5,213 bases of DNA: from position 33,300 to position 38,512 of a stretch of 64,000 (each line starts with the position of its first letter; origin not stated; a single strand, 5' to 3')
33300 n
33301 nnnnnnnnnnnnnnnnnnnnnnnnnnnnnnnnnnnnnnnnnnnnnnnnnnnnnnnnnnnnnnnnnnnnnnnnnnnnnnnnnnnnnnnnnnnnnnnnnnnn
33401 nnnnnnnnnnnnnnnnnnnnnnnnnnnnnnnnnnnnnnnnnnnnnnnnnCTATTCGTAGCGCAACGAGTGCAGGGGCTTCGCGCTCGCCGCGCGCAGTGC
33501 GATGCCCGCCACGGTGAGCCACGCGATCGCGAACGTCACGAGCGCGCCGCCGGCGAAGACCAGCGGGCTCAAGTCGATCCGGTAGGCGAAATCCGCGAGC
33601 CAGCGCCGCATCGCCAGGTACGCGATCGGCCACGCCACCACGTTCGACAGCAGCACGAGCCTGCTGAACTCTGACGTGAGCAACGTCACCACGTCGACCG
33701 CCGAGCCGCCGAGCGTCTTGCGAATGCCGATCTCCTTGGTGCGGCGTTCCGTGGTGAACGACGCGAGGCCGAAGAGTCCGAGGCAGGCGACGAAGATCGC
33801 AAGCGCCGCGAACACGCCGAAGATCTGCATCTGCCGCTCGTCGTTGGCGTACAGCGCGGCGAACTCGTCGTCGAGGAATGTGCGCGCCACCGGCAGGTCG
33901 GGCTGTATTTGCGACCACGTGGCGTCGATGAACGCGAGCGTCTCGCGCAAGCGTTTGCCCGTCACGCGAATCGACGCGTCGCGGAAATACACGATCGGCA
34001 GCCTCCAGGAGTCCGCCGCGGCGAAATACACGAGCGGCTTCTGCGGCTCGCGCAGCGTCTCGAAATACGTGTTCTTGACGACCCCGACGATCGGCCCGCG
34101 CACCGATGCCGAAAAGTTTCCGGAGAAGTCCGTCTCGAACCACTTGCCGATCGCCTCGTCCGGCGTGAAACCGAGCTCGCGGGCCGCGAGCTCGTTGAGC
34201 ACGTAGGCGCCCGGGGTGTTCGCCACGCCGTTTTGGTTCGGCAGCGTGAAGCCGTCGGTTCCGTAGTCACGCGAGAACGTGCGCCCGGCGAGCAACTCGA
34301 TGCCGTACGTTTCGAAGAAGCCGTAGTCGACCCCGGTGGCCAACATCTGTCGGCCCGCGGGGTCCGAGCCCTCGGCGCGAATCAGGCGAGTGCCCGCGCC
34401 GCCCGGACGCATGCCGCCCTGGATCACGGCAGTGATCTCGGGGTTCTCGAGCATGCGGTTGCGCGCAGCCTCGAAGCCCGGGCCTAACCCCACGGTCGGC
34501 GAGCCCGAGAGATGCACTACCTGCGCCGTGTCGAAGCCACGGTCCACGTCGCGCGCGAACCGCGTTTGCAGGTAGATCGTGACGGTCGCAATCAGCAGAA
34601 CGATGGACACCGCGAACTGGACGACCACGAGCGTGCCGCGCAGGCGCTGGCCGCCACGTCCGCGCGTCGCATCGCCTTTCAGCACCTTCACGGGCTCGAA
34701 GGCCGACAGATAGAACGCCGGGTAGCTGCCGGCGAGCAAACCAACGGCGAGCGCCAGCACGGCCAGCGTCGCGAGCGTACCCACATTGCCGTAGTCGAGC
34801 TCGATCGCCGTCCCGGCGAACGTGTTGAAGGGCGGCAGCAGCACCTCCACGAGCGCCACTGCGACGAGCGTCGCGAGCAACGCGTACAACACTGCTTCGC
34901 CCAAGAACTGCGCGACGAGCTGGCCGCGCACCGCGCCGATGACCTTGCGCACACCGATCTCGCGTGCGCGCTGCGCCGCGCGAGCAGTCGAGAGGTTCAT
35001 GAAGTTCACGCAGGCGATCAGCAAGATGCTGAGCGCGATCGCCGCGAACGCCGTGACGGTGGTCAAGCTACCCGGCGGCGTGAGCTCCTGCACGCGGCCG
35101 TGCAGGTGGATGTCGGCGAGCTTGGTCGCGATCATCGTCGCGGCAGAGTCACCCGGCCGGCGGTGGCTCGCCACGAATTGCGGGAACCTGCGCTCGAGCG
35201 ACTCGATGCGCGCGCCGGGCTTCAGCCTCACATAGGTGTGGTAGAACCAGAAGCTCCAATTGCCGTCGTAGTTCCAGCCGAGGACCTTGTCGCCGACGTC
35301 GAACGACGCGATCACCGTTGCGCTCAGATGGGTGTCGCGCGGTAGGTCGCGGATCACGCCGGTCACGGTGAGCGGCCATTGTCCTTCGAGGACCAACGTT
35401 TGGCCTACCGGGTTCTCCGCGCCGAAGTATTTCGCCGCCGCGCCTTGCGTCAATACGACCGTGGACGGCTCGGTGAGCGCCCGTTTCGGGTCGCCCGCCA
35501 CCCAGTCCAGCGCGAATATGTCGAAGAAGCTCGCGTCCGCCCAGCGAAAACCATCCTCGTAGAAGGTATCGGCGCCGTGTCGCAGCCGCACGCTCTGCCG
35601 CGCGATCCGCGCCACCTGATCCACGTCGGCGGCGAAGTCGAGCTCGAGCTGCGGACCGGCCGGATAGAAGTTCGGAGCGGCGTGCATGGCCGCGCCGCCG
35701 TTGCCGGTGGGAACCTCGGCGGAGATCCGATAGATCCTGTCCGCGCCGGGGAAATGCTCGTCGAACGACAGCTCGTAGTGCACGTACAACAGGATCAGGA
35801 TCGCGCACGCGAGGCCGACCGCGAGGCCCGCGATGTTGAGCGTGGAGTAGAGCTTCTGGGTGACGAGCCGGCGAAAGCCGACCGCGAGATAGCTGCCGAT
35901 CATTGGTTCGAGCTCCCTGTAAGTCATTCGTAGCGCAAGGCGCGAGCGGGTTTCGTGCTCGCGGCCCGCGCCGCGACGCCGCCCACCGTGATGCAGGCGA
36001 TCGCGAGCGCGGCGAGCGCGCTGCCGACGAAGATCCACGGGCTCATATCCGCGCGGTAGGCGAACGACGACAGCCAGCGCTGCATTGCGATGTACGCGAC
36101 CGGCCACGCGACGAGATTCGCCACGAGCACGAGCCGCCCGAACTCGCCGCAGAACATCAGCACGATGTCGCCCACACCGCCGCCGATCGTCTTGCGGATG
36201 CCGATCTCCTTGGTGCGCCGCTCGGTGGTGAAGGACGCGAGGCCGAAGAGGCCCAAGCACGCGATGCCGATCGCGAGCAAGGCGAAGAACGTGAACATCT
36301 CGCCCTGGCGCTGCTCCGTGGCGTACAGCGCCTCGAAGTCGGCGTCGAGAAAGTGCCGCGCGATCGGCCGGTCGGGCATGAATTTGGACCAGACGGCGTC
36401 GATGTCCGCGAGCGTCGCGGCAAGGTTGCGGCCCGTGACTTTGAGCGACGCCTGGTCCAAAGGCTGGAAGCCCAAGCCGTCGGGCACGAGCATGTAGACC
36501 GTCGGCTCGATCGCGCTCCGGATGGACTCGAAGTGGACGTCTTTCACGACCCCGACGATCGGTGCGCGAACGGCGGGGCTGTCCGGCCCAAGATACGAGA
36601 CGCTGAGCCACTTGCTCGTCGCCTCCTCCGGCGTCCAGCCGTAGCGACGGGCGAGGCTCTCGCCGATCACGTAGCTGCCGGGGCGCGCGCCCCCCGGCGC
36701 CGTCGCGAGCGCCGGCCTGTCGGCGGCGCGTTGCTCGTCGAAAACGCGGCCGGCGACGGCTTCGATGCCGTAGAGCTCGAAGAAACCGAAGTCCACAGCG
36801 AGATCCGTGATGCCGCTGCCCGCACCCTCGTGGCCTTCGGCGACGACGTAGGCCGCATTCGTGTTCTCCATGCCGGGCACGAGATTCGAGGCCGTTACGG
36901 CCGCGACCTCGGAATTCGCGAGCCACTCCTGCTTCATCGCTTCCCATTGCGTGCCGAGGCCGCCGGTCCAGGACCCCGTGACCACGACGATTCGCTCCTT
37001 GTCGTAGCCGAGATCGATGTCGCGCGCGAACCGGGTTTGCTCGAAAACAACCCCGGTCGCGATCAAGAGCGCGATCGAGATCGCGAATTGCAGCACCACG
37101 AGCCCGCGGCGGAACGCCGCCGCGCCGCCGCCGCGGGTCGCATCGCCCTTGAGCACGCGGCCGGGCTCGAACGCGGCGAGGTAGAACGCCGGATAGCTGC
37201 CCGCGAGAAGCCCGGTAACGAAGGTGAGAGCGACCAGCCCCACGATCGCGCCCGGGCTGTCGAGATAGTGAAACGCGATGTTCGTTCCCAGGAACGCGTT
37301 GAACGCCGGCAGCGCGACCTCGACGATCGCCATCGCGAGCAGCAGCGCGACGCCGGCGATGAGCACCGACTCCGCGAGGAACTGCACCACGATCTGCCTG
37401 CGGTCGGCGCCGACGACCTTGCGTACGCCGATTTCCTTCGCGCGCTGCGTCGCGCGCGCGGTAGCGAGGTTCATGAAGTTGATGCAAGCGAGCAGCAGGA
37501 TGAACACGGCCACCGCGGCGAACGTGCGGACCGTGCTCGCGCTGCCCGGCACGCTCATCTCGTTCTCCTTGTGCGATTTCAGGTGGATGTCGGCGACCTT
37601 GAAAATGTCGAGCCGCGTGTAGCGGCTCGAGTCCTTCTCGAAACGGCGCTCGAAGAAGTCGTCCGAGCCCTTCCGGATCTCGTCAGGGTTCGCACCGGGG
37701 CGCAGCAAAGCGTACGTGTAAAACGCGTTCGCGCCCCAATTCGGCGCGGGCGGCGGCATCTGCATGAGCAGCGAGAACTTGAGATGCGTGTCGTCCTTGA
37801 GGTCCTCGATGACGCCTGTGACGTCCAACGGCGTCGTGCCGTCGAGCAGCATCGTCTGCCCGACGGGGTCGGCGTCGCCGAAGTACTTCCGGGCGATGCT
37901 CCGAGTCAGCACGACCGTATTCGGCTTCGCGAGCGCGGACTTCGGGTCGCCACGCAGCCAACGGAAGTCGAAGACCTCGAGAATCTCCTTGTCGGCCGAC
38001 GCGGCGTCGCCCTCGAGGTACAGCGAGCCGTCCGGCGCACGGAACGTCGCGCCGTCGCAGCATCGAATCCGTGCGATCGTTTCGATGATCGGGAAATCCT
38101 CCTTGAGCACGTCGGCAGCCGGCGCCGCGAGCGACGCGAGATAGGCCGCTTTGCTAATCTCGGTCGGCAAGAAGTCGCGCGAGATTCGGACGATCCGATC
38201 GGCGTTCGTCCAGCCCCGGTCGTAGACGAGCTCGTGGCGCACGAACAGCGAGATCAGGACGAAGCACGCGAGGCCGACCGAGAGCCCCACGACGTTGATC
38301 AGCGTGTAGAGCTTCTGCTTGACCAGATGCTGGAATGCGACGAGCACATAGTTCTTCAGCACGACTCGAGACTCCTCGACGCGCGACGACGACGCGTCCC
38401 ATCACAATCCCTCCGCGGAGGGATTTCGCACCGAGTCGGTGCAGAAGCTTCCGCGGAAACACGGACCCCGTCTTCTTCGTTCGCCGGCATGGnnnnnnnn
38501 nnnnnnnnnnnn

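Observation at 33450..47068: Sigma-54/NtrC-controlled ABC locus: one ATPase followed by four tandem duplicated-FtsX permease paralogs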

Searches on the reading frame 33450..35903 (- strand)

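Call 4: search_protein_families(library=ncbifam, proteins=[window:33450-35903:-])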
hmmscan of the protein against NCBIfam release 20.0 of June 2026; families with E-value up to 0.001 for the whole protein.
window:33450-35903:- (817 aa): 3 families
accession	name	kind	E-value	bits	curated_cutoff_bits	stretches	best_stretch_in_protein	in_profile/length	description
TIGR03434.1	ADOP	subfamily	6.5e-91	305.7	622.3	1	8-817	7-803/803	ADOP family duplicated permease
NF038008.1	ABC_perm_DarB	equivalog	1.8e-29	102.3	700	2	18-464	10-454/777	darobactin export ABC transporter permease subunit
NF007826.0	PRK10535.1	equivalog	1.1e-10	40.4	966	1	97-408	348-645/648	macrolide ABC transporter ATP-binding protein/permease MacB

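Call 5: search_protein_families(library=pfam, proteins=[window:33450-35903:-])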
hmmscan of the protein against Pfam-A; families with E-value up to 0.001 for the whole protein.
window:33450-35903:- (817 aa): 2 families
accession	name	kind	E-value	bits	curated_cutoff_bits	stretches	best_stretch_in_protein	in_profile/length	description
PF12704.14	MacB_PCD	-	7.5e-30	105.2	27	2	20-240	1-204/207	MacB-like periplasmic core domain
PF02687.27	FtsX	-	1.3e-20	74.1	25.5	2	288-403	2-119/120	FtsX-like permease C-terminal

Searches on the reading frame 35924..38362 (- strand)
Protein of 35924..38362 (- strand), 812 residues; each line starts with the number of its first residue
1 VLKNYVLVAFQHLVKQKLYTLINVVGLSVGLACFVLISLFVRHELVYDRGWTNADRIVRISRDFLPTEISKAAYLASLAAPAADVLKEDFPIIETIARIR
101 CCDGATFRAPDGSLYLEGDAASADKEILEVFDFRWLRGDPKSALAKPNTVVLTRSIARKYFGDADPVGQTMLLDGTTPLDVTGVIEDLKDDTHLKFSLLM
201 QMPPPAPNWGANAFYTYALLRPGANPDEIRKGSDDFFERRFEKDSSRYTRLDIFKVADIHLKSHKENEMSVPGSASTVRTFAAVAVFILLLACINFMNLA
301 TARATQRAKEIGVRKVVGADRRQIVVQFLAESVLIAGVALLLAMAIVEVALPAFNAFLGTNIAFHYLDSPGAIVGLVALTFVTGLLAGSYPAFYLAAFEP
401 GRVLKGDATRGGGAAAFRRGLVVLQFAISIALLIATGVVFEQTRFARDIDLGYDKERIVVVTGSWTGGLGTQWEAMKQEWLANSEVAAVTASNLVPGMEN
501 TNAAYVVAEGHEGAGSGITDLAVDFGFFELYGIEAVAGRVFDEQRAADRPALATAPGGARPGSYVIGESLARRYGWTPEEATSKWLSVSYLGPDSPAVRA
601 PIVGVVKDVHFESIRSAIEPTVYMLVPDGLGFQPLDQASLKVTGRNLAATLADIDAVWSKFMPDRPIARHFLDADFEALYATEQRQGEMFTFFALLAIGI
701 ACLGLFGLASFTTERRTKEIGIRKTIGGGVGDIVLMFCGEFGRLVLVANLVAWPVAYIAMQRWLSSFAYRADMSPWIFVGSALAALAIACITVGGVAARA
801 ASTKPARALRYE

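Call 4: search_protein_families(library=ncbifam, proteins=[window:35924-38362:-])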
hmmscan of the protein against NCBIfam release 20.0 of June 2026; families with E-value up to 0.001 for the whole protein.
window:35924-38362:- (812 aa): 5 families
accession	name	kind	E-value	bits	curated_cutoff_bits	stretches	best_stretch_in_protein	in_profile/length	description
TIGR03434.1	ADOP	subfamily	1e-86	291.8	622.3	1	8-812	7-803/803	ADOP family duplicated permease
NF038008.1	ABC_perm_DarB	equivalog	3.2e-29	101.5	700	2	250-497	245-491/777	darobactin export ABC transporter permease subunit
NF007826.0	PRK10535.1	equivalog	6.8e-13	47.7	966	1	277-400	520-641/648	macrolide ABC transporter ATP-binding protein/permease MacB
NF038347.1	FtsX_Gpos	exception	0.00016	21.2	225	1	274-389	163-284/296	permease-like cell division protein FtsX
NF038346.1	FtsX_actino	exception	0.00051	19.5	250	1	282-353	184-255/308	permease-like cell division protein FtsX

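Call 5: search_protein_families(library=pfam, proteins=[window:35924-38362:-])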
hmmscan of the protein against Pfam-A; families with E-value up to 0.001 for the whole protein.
window:35924-38362:- (812 aa): 2 families
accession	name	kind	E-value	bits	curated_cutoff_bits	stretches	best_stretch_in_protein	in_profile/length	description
PF12704.14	MacB_PCD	-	1.6e-28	100.8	27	2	20-230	1-201/207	MacB-like periplasmic core domain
PF02687.27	FtsX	-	2.9e-23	82.6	25.5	2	283-399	2-119/120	FtsX-like permease C-terminal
